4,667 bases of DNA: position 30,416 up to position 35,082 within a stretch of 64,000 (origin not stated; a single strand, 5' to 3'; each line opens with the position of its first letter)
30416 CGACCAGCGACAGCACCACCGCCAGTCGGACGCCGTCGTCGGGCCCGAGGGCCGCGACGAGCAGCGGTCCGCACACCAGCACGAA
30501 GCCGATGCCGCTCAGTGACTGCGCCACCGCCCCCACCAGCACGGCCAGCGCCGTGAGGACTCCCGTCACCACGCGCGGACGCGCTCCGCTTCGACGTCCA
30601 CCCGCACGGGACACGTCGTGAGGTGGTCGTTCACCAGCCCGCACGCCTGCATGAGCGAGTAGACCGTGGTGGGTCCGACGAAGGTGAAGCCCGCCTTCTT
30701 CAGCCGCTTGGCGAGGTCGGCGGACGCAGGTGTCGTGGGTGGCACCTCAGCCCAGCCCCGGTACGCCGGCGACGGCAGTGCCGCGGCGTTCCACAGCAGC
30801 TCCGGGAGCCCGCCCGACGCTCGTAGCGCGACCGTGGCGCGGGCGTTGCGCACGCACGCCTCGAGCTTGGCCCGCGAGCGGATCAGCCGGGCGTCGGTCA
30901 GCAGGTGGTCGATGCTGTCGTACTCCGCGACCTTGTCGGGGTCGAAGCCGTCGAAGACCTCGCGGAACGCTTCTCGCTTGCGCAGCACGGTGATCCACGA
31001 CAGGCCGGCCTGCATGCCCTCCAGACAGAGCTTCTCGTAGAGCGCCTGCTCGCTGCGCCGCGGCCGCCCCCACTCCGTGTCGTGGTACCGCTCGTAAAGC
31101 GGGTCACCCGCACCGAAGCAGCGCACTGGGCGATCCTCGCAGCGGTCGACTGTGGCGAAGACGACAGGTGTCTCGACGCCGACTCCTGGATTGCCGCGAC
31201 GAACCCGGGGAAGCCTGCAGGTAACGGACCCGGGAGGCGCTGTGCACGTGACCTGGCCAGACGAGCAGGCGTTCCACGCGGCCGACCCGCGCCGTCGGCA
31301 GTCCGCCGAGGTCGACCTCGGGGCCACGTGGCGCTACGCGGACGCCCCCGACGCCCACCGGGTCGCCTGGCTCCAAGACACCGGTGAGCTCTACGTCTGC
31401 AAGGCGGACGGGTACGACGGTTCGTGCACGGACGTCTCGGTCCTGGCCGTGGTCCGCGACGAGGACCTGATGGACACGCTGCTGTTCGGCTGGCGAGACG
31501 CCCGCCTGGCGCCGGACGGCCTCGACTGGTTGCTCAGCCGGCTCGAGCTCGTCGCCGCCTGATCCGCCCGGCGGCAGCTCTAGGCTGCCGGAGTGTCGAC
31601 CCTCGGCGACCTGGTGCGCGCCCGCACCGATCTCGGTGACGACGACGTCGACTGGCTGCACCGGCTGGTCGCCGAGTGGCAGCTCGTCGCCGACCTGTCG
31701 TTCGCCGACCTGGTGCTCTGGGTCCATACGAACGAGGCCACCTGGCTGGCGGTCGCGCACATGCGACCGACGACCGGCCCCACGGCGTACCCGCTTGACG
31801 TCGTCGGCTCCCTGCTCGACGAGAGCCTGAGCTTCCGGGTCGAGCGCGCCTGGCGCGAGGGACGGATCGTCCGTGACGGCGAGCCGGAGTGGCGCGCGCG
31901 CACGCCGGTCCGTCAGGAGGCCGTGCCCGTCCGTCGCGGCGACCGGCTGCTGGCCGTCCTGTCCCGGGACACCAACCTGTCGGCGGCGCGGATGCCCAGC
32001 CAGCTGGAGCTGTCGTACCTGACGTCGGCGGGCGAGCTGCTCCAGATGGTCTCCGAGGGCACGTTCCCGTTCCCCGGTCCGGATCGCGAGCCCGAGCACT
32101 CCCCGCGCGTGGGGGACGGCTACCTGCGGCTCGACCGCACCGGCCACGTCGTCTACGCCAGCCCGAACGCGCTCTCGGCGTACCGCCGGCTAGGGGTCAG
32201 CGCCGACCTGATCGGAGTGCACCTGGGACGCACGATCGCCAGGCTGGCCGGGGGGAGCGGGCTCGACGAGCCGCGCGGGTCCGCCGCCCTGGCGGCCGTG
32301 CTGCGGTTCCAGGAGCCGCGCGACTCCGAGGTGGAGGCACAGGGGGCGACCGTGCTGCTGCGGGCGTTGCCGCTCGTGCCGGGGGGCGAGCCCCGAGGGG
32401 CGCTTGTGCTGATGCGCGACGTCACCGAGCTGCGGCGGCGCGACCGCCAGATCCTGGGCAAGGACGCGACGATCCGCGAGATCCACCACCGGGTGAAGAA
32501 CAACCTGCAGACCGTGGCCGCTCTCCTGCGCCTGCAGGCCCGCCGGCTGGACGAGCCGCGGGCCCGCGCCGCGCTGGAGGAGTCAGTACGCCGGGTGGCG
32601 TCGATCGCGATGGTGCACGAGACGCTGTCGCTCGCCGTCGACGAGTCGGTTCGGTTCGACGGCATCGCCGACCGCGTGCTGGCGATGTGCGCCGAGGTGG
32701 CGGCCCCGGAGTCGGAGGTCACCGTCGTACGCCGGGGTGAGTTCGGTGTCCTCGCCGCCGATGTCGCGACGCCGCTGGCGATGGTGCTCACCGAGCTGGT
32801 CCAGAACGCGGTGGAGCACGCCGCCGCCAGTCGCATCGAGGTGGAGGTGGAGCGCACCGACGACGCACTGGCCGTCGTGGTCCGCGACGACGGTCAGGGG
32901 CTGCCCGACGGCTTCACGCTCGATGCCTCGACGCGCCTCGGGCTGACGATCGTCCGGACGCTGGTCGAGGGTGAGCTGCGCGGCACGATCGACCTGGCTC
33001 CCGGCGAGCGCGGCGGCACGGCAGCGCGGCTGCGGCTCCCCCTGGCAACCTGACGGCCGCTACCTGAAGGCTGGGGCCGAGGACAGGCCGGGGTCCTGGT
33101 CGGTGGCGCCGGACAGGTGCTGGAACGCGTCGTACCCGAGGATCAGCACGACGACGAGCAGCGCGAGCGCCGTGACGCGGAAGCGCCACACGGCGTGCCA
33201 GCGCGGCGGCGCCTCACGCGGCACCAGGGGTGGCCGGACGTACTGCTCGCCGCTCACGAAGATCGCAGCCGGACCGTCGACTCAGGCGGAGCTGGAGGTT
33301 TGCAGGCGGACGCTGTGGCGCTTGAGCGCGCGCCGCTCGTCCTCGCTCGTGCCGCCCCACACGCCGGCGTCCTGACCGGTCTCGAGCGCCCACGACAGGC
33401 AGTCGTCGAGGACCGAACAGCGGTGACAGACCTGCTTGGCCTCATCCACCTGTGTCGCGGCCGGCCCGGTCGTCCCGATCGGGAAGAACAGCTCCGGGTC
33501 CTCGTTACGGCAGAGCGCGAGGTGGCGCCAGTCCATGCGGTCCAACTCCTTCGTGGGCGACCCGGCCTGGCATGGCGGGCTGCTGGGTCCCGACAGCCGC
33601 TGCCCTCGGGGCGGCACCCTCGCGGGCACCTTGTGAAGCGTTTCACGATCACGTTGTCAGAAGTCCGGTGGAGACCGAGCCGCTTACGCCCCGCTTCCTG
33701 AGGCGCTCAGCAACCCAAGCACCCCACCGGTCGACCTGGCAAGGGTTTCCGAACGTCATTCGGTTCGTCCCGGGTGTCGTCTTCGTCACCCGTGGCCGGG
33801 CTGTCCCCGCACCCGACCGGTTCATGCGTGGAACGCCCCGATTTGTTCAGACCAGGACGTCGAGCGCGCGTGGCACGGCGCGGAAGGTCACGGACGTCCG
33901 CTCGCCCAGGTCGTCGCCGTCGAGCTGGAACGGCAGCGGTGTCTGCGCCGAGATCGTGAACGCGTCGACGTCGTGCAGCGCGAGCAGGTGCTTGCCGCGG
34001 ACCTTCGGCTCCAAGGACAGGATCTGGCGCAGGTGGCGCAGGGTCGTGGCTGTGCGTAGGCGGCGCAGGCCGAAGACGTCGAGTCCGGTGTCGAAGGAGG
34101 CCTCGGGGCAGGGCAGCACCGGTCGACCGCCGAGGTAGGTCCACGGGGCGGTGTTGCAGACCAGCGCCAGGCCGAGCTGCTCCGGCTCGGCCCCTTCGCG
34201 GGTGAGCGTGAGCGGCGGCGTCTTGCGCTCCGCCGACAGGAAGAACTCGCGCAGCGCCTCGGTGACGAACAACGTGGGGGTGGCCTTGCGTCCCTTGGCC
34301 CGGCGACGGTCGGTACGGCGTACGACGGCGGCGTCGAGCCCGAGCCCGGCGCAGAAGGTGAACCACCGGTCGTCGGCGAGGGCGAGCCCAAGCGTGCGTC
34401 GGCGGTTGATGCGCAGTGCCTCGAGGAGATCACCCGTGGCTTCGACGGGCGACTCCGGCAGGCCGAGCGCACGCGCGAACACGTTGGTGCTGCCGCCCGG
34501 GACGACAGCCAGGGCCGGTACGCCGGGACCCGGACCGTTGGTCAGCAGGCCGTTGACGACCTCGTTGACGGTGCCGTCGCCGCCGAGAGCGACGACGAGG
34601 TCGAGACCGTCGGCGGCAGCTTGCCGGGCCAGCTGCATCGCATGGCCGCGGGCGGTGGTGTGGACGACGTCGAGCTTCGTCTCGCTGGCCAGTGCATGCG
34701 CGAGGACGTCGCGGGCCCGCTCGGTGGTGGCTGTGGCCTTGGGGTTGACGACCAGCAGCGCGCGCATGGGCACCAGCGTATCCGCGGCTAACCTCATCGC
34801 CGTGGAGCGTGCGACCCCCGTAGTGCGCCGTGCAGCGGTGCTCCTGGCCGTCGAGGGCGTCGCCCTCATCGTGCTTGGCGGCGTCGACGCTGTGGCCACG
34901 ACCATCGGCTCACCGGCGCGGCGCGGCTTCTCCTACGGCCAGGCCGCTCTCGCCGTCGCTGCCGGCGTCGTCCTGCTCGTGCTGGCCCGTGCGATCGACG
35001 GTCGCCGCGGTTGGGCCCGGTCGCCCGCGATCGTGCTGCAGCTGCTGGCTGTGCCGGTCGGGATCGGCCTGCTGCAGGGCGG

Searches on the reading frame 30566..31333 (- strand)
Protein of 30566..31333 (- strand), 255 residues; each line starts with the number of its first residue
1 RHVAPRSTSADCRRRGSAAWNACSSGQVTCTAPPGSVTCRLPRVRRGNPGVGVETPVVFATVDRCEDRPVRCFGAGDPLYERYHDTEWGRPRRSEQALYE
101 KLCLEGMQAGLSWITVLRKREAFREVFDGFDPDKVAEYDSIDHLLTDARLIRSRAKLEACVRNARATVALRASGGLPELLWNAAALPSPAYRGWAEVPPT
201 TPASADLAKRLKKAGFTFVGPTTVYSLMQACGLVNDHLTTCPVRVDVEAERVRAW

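Call 69: search_protein_families(library=pfam, max_evalue=0.00001, proteins=[window:30566-31333:-])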
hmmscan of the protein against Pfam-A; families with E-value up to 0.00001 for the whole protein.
window:30566-31333:- (255 aa): 1 family
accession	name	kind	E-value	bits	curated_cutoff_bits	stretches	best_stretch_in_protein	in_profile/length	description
PF03352.18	Adenine_glyco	-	2.8e-63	213.4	25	1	76-243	4-175/177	Methyladenine glycosylase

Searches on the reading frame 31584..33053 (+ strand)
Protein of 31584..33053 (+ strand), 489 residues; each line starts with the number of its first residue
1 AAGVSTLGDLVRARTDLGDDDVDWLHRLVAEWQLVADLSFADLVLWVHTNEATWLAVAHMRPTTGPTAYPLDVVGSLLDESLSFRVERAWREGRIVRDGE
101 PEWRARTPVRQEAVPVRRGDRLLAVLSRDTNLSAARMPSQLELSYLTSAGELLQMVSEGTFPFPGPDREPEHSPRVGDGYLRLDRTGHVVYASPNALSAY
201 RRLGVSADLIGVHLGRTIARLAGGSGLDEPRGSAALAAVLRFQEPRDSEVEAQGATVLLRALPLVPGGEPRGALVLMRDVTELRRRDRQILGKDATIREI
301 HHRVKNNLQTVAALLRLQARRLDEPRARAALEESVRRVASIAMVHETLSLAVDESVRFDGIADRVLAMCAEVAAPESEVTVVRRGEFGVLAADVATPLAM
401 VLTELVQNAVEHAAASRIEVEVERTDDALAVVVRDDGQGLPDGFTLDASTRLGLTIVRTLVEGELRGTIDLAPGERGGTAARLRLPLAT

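Call 69: search_protein_families(library=pfam, max_evalue=0.00001, proteins=[window:31584-33053:+])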
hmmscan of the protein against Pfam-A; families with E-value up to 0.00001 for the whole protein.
window:31584-33053:+ (489 aa): 6 families
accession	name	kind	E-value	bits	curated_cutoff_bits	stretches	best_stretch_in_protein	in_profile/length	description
PF12282.15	GAF_PdtaS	-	1.3e-53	181.2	23.7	1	7-149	1-145/145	Histidine kinase PdtaS, GAF domain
PF07568.18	HisKA_2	-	3.5e-22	78.7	22.3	1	299-368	1-71/76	Histidine kinase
PF02518.31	HATPase_c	-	3.6e-16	60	26.4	1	395-488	3-110/111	Histidine kinase-, DNA gyrase B-, and HSP90-like ATPase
PF07536.20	HWE_HK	-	2.6e-07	31.7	22.8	1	299-371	1-71/83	HWE histidine kinase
PF08448.16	PAS_4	-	1e-06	29.4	23.1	1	177-285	5-110/110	PAS fold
PF13581.12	HATPase_c_2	-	1e-06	29.2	27.4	1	390-461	24-109/127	Histidine kinase-like ATPase domain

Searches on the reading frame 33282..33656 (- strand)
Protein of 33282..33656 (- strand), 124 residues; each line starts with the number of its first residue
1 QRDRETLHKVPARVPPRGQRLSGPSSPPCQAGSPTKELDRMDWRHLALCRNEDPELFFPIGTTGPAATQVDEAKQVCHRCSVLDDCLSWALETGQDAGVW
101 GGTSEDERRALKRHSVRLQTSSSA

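Call 69: search_protein_families(library=pfam, max_evalue=0.00001, proteins=[window:33282-33656:-])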
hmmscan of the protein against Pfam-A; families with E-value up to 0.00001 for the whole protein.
window:33282-33656:- (124 aa): 1 family
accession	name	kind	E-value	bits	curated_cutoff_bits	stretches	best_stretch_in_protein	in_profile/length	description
PF02467.21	Whib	-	2.7e-25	89.1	23.6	1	43-111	1-65/65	Transcription factor WhiB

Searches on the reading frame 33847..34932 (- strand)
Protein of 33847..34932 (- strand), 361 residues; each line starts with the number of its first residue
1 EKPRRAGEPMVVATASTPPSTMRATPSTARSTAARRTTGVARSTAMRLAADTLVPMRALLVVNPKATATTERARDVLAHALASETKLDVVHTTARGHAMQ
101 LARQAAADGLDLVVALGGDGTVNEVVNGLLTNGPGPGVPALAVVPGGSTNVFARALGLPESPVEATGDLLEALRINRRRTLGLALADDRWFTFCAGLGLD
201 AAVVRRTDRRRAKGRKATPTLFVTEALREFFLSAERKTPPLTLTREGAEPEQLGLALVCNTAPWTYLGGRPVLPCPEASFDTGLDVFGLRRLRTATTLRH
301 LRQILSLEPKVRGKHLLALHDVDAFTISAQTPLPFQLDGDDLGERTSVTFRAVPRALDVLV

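Call 69: search_protein_families(library=pfam, max_evalue=0.00001, proteins=[window:33847-34932:-])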
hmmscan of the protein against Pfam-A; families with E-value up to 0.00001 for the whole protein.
window:33847-34932:- (361 aa): 2 families
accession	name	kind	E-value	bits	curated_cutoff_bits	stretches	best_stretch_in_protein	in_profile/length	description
PF00781.29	DAGK_cat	-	1.2e-27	96.5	23.6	1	57-171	1-114/125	Diacylglycerol kinase catalytic domain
PF19279.4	YegS_C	-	1.9e-07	31.4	27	1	197-361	5-158/158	YegS C-terminal NAD kinase beta sandwich-like domain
